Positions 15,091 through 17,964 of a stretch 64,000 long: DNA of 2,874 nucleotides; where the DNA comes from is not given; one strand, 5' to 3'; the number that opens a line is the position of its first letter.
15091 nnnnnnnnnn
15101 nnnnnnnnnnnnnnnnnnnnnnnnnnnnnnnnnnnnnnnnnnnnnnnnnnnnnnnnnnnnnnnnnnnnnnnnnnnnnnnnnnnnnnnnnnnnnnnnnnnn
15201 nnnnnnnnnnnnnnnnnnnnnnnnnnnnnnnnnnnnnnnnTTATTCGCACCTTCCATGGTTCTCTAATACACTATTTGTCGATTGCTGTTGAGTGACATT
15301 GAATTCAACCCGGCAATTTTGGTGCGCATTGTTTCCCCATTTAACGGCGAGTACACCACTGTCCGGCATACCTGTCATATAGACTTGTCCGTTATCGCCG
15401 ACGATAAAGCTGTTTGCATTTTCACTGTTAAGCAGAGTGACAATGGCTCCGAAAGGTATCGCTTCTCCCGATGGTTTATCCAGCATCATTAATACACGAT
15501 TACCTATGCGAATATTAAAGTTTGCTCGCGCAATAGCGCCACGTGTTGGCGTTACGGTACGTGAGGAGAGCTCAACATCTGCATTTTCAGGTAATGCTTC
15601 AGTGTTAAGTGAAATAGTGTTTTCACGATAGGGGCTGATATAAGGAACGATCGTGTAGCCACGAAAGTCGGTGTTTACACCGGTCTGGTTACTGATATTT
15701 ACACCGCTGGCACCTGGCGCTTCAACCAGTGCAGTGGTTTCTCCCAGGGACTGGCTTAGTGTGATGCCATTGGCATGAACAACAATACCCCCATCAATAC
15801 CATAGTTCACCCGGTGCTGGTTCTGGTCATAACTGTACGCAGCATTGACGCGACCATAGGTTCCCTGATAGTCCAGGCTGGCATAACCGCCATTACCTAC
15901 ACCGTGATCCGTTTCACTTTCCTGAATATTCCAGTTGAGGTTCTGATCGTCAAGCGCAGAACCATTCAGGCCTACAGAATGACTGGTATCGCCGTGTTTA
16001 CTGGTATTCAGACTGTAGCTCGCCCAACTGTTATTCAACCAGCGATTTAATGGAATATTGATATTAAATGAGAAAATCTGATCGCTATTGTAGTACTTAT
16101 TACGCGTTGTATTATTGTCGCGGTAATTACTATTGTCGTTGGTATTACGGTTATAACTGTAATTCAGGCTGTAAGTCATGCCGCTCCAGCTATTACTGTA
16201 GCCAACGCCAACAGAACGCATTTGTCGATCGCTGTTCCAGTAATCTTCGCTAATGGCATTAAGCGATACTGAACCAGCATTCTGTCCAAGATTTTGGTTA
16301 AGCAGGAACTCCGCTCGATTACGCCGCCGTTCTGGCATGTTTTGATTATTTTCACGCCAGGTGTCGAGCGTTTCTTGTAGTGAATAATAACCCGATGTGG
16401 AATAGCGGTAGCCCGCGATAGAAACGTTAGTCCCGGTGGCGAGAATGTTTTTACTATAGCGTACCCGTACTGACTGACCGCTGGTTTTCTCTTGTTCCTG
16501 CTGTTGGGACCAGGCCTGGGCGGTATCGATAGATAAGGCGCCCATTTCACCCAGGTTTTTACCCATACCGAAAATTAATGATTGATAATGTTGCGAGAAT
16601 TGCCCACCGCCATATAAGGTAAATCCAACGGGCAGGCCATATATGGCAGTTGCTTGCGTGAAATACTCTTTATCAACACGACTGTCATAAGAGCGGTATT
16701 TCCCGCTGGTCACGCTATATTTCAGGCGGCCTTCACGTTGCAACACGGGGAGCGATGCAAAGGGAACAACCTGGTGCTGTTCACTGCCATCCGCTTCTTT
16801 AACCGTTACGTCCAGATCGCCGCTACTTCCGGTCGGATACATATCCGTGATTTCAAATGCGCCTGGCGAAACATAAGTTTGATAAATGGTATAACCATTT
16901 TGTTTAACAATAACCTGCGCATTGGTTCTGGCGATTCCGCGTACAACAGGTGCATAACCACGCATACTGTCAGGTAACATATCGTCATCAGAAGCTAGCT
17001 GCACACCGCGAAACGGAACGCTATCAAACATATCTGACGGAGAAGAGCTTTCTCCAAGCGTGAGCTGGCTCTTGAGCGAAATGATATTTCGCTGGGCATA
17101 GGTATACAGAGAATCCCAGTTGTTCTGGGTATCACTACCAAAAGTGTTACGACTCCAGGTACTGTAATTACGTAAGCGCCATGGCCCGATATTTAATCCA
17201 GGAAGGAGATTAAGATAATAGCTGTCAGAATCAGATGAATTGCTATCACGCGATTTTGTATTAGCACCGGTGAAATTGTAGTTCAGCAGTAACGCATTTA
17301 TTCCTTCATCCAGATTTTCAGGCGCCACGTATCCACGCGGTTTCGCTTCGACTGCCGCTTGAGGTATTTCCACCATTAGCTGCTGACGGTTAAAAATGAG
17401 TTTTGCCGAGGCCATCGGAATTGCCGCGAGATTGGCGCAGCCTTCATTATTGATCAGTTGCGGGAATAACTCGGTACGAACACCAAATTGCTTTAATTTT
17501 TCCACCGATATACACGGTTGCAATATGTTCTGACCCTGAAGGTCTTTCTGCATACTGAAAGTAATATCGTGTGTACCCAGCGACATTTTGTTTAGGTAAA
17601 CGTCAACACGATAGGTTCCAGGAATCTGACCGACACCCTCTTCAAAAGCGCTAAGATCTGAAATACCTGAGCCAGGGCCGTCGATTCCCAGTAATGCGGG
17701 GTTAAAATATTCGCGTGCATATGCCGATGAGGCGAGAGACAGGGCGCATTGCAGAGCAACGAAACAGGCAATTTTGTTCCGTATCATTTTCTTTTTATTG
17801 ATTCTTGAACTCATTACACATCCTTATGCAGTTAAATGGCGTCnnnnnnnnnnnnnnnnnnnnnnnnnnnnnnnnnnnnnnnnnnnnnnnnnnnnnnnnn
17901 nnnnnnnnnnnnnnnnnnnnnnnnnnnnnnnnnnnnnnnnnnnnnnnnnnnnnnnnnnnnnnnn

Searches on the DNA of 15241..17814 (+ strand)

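Call 60: search_dna_similar(query=window:15241-17814:+, collection=ecoli_genomes, mode=distant, max_rows=8)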
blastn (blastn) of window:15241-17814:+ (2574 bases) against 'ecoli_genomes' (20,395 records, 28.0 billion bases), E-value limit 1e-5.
Records with a match: 5435; places in all: 14749; records where one place covers at least 80% of the query: 0.
Genomes with a match: 5415 of 5426; with a place that covers at least 80% of the query: 0. Places per genome that has any: lowest 1, median 3, highest 5. On chromosomes: 14729 places; on plasmids: 20.
Best place of each record, by identity: 60-80% 5435.
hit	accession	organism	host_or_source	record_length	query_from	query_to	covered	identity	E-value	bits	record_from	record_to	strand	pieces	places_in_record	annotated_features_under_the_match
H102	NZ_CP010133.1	Escherichia coli strain C11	cow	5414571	656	1836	20%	68.7%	2e-26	198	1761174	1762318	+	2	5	fimbria/pilus outer membrane usher protein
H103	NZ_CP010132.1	Escherichia coli strain C10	cow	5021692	656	1836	20%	68.7%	2e-26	198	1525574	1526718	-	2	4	fimbria/pilus outer membrane usher protein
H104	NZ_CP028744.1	Escherichia coli strain A31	Rattus fuscipes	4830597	656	1836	20%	68.7%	2e-26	198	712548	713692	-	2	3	fimbria/pilus outer membrane usher protein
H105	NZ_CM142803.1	Escherichia coli strain GPEC709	chicken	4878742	656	1836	20%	68.7%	2e-26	198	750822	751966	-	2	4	fimbria/pilus outer membrane usher protein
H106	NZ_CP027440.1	Escherichia coli strain 2012C-4502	Homo sapiens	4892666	698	1836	18%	71.1%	1e-36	232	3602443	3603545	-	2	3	fimbria/pilus outer membrane usher protein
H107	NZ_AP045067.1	Escherichia coli strain JNE23-011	Homo sapiens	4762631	698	1836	18%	71.1%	1e-36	232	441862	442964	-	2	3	fimbria/pilus outer membrane usher protein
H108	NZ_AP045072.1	Escherichia coli strain JNE112863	Homo sapiens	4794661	698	1836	18%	71.1%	1e-36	232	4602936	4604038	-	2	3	fimbria/pilus outer membrane usher protein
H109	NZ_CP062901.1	Escherichia coli O152:H23 strain Res13-Lact-ER01-35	Sus scrofa domesticus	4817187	698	1836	18%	69.7%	6e-28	203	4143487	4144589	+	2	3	fimbria/pilus outer membrane usher protein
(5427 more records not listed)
